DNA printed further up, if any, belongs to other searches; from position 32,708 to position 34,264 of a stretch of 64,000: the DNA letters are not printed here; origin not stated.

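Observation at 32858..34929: Orphan single-subunit BCR/HAD-family protein with its own activase: candidate double-cubane-cluster (DCCP/DCCP-R-like) ATP-driven reductase inside the benzoyl-CoA cluster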

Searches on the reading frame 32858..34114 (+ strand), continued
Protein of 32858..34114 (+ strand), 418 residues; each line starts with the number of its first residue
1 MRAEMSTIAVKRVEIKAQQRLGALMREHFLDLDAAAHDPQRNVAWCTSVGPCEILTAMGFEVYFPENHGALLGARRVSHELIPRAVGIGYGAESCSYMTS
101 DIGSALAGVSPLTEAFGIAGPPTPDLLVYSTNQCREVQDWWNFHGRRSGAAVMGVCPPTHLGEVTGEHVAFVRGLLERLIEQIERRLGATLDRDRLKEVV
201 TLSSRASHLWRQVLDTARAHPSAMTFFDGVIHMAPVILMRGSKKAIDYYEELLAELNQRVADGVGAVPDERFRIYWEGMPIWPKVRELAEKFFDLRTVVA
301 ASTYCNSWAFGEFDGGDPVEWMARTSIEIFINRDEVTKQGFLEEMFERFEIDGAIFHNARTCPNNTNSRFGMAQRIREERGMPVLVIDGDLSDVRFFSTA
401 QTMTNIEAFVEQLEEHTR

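Call 85: find_encoding_contigs(protein=P0155, flank=7000, max_places=1)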
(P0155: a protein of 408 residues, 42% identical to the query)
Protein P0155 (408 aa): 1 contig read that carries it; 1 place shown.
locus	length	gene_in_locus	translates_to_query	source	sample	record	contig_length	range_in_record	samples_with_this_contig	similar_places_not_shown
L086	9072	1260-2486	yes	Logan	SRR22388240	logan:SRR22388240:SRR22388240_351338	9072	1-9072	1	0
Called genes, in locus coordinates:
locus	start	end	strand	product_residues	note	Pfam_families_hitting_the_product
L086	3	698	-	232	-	?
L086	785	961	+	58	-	-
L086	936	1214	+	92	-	-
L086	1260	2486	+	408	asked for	PF06050:HGD-D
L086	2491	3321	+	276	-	PF01869:BcrAD_BadFG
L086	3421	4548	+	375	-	PF13036:LpoB (weak), PF03783:CsgG (faint)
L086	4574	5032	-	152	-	PF08534:Redoxin, PF00578:AhpC-TSA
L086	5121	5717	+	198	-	-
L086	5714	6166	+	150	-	PF00115:COX1 (weak)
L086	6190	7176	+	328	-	PF02445:NadA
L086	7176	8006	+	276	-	PF03447:NAD_binding_3, PF03807:F420_oxidored (weak), PF01958:Asp_DH_C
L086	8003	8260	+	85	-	-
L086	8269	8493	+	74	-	-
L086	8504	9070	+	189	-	?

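Call 86: find_encoding_contigs(protein=P0158, flank=7000, max_places=1)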
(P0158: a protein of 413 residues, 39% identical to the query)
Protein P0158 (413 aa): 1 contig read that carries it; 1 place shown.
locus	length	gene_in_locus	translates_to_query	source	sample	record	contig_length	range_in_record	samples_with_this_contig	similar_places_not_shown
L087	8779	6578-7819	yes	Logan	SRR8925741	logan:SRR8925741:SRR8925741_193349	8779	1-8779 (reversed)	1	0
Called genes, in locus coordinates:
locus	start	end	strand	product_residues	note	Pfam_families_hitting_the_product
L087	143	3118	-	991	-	PF00753:Lactamase_B, PF14863:Alkyl_sulf_dimr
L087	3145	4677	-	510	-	PF00884:Sulfatase, PF01663:Phosphodiest (weak), PF16347:SGSH_C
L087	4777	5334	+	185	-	PF02659:Mntp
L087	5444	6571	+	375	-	PF02558:ApbA, PF08546:ApbA_C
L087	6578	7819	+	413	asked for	PF06050:HGD-D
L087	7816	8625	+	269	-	PF01869:BcrAD_BadFG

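Call 87: find_encoding_contigs(protein=P0163, flank=7000, max_places=1)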
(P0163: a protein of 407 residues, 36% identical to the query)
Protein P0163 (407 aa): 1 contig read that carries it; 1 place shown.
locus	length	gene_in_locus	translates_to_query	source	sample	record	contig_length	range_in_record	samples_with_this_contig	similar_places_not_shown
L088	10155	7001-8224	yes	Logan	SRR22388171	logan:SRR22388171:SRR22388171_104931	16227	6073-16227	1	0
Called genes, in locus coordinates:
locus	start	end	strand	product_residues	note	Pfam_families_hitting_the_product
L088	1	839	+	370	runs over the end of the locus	PF07992:Pyr_redox_2, PF00070:Pyr_redox, PF02852:Pyr_redox_dim, PF00581:Rhodanese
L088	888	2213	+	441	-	PF07992:Pyr_redox_2, PF13738:Pyr_redox_3 (faint), PF00070:Pyr_redox, PF02852:Pyr_redox_dim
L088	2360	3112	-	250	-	PF13847:Methyltransf_31 (weak), PF08241:Methyltransf_11, PF13649:Methyltransf_25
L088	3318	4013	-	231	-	-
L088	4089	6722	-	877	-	PF02629:CoA_binding (weak), PF13380:CoA_binding_2, PF13607:Succ_CoA_lig, PF13549:ATP-grasp_5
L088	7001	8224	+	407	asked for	PF06050:HGD-D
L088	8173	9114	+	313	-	PF18030:Rimk_N, PF03133:TTL (faint), PF14397:ATPgrasp_ST (faint), PF02655:ATP-grasp_3 (weak), PF08443:RimK, PF02955:GSH-S_ATP, PF07478:Dala_Dala_lig_C (weak)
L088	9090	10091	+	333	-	PF01075:Glyco_transf_9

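Call 88: find_encoding_contigs(protein=P0173, flank=7000, max_places=1)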
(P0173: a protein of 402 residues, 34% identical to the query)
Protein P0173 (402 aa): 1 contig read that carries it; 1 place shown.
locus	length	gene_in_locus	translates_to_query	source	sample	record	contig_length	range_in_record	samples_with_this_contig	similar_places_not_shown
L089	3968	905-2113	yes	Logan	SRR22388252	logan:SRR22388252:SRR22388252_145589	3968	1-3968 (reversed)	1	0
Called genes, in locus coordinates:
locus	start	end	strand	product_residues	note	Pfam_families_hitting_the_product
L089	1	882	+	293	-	?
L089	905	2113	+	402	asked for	PF06050:HGD-D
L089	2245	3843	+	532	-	PF00501:AMP-binding, PF13193:AMP-binding_C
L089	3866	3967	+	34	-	?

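Call 89: find_encoding_contigs(protein=P0190, flank=7000, max_places=1)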
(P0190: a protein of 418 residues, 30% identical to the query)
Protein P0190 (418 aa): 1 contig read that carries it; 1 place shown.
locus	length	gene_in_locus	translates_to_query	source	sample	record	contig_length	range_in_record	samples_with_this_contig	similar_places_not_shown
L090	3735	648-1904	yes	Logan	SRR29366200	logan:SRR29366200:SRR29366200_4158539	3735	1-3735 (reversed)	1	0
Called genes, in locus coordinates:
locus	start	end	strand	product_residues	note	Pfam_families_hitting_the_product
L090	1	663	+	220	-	?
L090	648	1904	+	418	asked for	PF06050:HGD-D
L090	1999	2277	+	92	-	PF00501:AMP-binding (weak)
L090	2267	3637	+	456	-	PF00501:AMP-binding, PF13193:AMP-binding_C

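Call 92: search_protein_families(library=ncbifam, proteins=[L083:12436-14757:+, L083:11522-12397:+, L083:8001-10187:+, L083:10188-10922:+, L087:5444-6571:+, L089:905-2113:+, L089:1-879:+, L085:3087-4259:-], max_evalue=1e-15)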
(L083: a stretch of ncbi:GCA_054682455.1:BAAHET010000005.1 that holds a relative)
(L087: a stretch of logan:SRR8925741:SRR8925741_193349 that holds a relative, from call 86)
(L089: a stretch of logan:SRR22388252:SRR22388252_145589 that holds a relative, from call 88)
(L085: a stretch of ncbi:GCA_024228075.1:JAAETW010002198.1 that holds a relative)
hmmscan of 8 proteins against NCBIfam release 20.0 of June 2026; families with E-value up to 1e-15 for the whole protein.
L083:12436-14757:+ (773 aa): 13 families
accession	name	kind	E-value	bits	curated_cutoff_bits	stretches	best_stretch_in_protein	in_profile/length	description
TIGR03194.1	4hydrxCoA_A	equivalog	3.2e-220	733.4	994.55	1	11-752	1-745/746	4-hydroxybenzoyl-CoA reductase subunit alpha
NF043082.1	XdhA_XDHase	equivalog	5e-179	597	780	1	7-754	1-753/758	xanthine dehydrogenase subunit XdhA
NF007426.0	PRK09970.1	equivalog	6e-174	580.1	916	1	3-752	2-754/761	xanthine dehydrogenase molybdenum-binding subunit XdhA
TIGR03196.1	pucD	equivalog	5.7e-138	461.5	783.65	1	7-750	3-755/763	xanthine dehydrogenase subunit D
NF041018.1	glyceraldDH_alpha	equivalog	1.2e-135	453.8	790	1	6-750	2-741/741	glyceraldehyde dehydrogenase subunit alpha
TIGR03311.1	Se_dep_XDH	equivalog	3.8e-127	425.5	830.45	2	5-545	160-680/848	selenium-dependent xanthine dehydrogenase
NF040766.1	CODH_aero_grp5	exception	4.8e-108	362.4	950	2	6-582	4-591/785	aerobic carbon-monoxide dehydrogenase large subunit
TIGR02416.1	CO_dehy_Mo_lg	equivalog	1.9e-106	357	991.15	1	21-749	7-767/770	aerobic carbon-monoxide dehydrogenase large subunit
NF045668.1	pterin_aldehy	equivalog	9.1e-106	354.9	1100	1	7-752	175-903/905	molybdopterin-dependent aldehyde oxidoreductase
TIGR03313.1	Se_sel_red_Mo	hypoth_equivalog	1.2e-101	340.9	1101.9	2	155-753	353-949/951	molybdopterin-dependent oxidoreductase Mo/Fe-S-binding subunit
TIGR02965.1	xanthine_xdhB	equivalog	1.4e-96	324.4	849.5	1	15-752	9-753/758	xanthine dehydrogenase molybdopterin binding subunit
NF041671.1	peri_hyde_PaoC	equivalog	7.1e-92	309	1180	1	6-752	17-730/735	aldehyde oxidoreductase molybdenum-binding subunit PaoC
TIGR02969.1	mam_aldehyde_ox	subfamily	2.1e-61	207.7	1912.3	1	6-766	575-1319/1330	aldehyde oxidase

L083:11522-12397:+ (291 aa): 6 families
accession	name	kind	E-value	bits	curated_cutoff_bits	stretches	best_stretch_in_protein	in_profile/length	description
NF043083.1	XdhB_XDHase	equivalog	1.2e-70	238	310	1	10-290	7-287/289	xanthine dehydrogenase subunit XdhB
NF041019.1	glyceraldDH_beta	equivalog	3.5e-66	223.3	350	1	6-285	4-279/280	glyceraldehyde dehydrogenase subunit beta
NF007427.0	PRK09971.1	equivalog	6.1e-64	216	287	1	10-290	7-287/292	xanthine dehydrogenase FAD-binding subunit XdhB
TIGR02963.1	xanthine_xdhA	equivalog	9.1e-56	189.4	467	1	10-285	195-467/468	xanthine dehydrogenase small subunit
TIGR03195.1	4hydrxCoA_B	equivalog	1.9e-40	138.9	404.55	2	5-121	2-116/321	4-hydroxybenzoyl-CoA reductase subunit beta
TIGR03199.1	pucC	equivalog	3e-23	82.5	306.05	1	13-276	1-259/264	xanthine dehydrogenase subunit C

L083:8001-10187:+ (728 aa): 13 families
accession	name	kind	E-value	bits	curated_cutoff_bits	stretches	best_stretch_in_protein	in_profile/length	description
NF052455.1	HyiscapDhHadB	equivalog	4.9e-64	216.4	750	1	350-714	24-384/398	(R)-2-hydroxyisocaproyl-CoA dehydratase subunit alpha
TIGR02260.1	benz_CoA_red_B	equivalog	1.6e-51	175.3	486.55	1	331-720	9-409/413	benzoyl-CoA reductase subunit B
TIGR00745.1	apbA_panE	subfamily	5.3e-50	170.4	141.35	1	9-307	3-301/305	2-dehydropantoate 2-reductase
NF005091.0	PRK06522.2-2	equivalog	2.6e-40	138.5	252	1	7-306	3-295/302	2-dehydropantoate 2-reductase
NF005089.0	PRK06522.1-4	subfamily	1.1e-37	130.2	223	1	113-305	125-315/326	2-dehydropantoate 2-reductase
NF005092.1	PRK06522.2-3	equivalog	1.8e-37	129.1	500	1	10-306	5-293/296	2-dehydropantoate 2-reductase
NF005088.0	PRK06522.1-2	subfamily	1.5e-35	122.8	371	1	10-305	5-299/308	2-dehydropantoate 2-reductase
NF004887.0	PRK06249.1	equivalog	2.3e-30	105.9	360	1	3-303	3-306/316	putative 2-dehydropantoate 2-reductase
TIGR03191.1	benz_CoA_bzdO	equivalog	9.5e-29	100.9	448.6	1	326-602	5-279/430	benzoyl-CoA reductase, bzd-type, subunit O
NF006083.0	PRK08229.1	equivalog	3.4e-23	82.1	371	1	7-329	4-336/341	2-dehydropantoate 2-reductase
NF005094.0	PRK06522.2-5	equivalog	3e-22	79.3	382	1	10-300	5-294/307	2-dehydropantoate 2-reductase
NF009541.0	PRK12921.1-1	equivalog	1.7e-20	73.5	338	1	5-304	5-289/297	oxidoreductase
NF004311.0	PRK05708.1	equivalog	2.1e-18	66.2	378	1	9-308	6-297/305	putative 2-dehydropantoate 2-reductase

L083:10188-10922:+ (244 aa): 5 families
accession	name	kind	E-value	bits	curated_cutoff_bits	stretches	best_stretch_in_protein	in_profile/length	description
TIGR00241.1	CoA_E_activ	domain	2.6e-46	158.2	125.4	1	4-243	3-246/248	acyl-CoA dehydratase activase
TIGR03286.1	methan_mark_15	hypoth_equivalog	1.3e-23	83.7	455.75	1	4-242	147-397/404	methanogenesis marker 15 protein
TIGR02259.1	benz_CoA_red_A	equivalog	4.4e-23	81.7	578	1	58-204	234-381/432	benzoyl-CoA reductase subunit A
TIGR02261.1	benz_CoA_red_D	equivalog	3.9e-21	75.4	312.85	1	77-211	84-222/262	benzoyl-CoA reductase subunit D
TIGR03192.1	benz_CoA_bzdQ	equivalog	8.9e-21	74.6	380.2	1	4-240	35-280/293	benzoyl-CoA reductase, bzd-type, subunit Q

L087:5444-6571:+ (375 aa): 11 families
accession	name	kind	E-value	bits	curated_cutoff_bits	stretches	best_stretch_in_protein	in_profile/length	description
TIGR00745.1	apbA_panE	subfamily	2.5e-49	168.2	141.35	1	9-306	3-303/305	2-dehydropantoate 2-reductase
NF005091.0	PRK06522.2-2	equivalog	1.9e-40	138.9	252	1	8-307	4-299/302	2-dehydropantoate 2-reductase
NF005088.0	PRK06522.1-2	subfamily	2.6e-31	108.9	371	1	9-305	4-302/308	2-dehydropantoate 2-reductase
NF004887.0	PRK06249.1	equivalog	4.7e-30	104.9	360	1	6-309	6-315/316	putative 2-dehydropantoate 2-reductase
NF005089.0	PRK06522.1-4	subfamily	8.9e-28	97.6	223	1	118-309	130-322/326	2-dehydropantoate 2-reductase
NF005092.1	PRK06522.2-3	equivalog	1e-26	93.8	500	1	8-304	3-294/296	2-dehydropantoate 2-reductase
NF004311.0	PRK05708.1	equivalog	1.5e-24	86.4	378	1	9-307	6-299/305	putative 2-dehydropantoate 2-reductase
NF006083.0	PRK08229.1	equivalog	7.2e-20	71.2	371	1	7-312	4-324/341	2-dehydropantoate 2-reductase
NF009543.0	PRK12921.1-5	equivalog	8.9e-19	67.8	339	1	156-304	151-302/305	oxidoreductase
NF005094.0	PRK06522.2-5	equivalog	4.2e-17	62.4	382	1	9-304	4-301/307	2-dehydropantoate 2-reductase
NF009541.0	PRK12921.1-1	equivalog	1.9e-16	60.2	338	1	6-305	6-293/297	oxidoreductase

L089:905-2113:+ (402 aa): 4 families
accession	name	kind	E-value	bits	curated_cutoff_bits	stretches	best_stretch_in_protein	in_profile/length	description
NF052455.1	HyiscapDhHadB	equivalog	3.3e-70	236.8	750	1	3-399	4-393/398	(R)-2-hydroxyisocaproyl-CoA dehydratase subunit alpha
TIGR02260.1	benz_CoA_red_B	equivalog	1.9e-50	171.7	486.55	1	6-398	10-411/413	benzoyl-CoA reductase subunit B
TIGR03191.1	benz_CoA_bzdO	equivalog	2.5e-32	112.7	448.6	1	5-296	10-295/430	benzoyl-CoA reductase, bzd-type, subunit O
NF040772.1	double_cubane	equivalog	2.2e-21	76.4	350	1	109-400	85-372/372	double-cubane-cluster-containing anaerobic reductase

L089:1-879:+ (293 aa): 4 families
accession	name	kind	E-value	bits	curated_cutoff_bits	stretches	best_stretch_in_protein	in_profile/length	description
NF052456.1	HyiscapDhHadC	equivalog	4.5e-33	114.7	700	1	2-290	98-371/372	(R)-2-hydroxyisocaproyl-CoA dehydratase subunit beta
NF040772.1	double_cubane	equivalog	3.2e-32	112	350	1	15-291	104-372/372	double-cubane-cluster-containing anaerobic reductase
TIGR03190.1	benz_CoA_bzdN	equivalog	1e-23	83.8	453.8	1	23-291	119-371/377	benzoyl-CoA reductase, bzd-type, subunit N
TIGR02263.1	benz_CoA_red_C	equivalog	1.1e-22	80.5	421.15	1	2-269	102-357/380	benzoyl-CoA reductase subunit C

L085:3087-4259:- (390 aa): 14 families
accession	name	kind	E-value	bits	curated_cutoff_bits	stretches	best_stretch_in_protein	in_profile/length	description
NF052270.1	Staph_DH_FadE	equivalog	3.5e-77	259.8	600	1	7-386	13-399/400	acyl-CoA dehydrogenase FadE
NF042972.1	AcrlCoAredClosAcrC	equivalog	3.5e-71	239.9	640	1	13-380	3-376/378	acryloyl-CoA reductase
NF045552.1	GlutCoADH_Des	equivalog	2.8e-67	227.6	470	1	15-375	5-374/387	glutaryl-CoA dehydrogenase Acd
NF058590.1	AcCoDHFadEBacil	equivalog_domain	1.2e-61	209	600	1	15-297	21-308/586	acyl-CoA dehydrogenase FadE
NF053553.1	prodigi_MBC_PigA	equivalog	1.1e-47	163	500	1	15-378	5-377/381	prodigiosin MBC biosynthesis dehydrogenase PigA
NF042439.1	SulpropCoADesulf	equivalog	4.3e-44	150.8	600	1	28-372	6-362/379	3-sulfinopropanoyl-CoA desulfinase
NF045652.1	ProlPCPDhRedW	equivalog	7.4e-44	150.1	650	1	21-347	6-341/376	L-prolyl-[peptidyl-carrier protein] dehydrogenase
NF043006.1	CyhCrbnylCoADH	equivalog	2e-43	148.8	650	1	17-380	6-375/380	cyclohexane-1-carbonyl-CoA dehydrogenase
NF002885.1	PRK03354.1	equivalog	1.2e-33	116.7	540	1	15-379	5-372/378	crotonobetainyl-CoA dehydrogenase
TIGR03207.1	cyc_hxne_CoA_dh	equivalog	1.2e-32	113.1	575.35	1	15-349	1-341/372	cyclohexanecarboxyl-CoA dehydrogenase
NF008997.0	PRK12341.1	equivalog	2.2e-31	109.3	537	1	15-380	5-376/382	acyl-CoA dehydrogenase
TIGR03203.1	pimD_small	equivalog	1.7e-22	80.1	652.7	1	15-302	4-296/378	pimeloyl-CoA dehydrogenase small subunit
NF007000.1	PRK09463.1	subfamily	2.4e-21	75.8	600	0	16-174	52-211/726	acyl-CoA dehydrogenase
TIGR03204.1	pimC_large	equivalog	2.4e-19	69.5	623.85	1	66-303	61-299/395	pimeloyl-CoA dehydrogenase large subunit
